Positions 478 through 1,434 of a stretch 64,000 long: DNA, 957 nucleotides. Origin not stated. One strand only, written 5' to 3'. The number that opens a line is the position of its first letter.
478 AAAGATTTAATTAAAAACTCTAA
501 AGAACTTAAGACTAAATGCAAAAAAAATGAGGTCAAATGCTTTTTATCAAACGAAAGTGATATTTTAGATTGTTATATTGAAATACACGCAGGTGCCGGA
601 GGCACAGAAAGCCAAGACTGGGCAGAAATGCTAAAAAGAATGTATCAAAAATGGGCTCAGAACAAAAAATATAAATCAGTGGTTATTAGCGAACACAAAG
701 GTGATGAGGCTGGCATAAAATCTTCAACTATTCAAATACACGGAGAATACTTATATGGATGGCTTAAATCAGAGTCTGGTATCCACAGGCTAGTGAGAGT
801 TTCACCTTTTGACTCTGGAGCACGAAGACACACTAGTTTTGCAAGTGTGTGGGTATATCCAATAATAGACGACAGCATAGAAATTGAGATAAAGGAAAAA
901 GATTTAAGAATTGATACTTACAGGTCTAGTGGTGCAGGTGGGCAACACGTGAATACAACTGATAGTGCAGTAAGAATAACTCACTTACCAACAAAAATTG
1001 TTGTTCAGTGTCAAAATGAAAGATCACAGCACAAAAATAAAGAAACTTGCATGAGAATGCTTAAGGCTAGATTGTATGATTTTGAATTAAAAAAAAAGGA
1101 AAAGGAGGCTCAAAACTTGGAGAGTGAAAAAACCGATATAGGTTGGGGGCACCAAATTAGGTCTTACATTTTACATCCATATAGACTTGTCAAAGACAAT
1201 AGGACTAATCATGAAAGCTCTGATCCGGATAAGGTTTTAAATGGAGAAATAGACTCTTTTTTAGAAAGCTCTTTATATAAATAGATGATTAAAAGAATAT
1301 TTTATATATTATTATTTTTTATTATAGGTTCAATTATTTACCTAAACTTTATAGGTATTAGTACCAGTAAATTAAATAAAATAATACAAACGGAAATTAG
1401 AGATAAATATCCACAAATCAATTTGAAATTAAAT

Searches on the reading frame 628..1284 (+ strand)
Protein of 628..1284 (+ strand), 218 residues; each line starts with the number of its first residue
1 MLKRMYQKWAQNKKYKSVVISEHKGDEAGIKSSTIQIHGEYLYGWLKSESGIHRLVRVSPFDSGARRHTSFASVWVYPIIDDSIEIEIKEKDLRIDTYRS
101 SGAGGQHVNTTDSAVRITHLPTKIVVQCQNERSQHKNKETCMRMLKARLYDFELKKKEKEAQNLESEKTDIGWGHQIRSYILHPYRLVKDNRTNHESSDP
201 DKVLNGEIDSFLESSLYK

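Call 101: search_protein_families(library=pfam, proteins=[window:628-1284:+], max_evalue=0.0001)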
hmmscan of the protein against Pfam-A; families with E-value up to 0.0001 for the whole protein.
window:628-1284:+ (218 aa): 2 families
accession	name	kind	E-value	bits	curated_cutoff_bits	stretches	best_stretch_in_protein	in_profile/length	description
PF00472.26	RF-1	-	6.3e-46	155.5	35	1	83-192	2-116/116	RF-1 domain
PF03462.23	PCRF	-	6.8e-28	98.2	24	1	1-74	121-194/194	PCRF domain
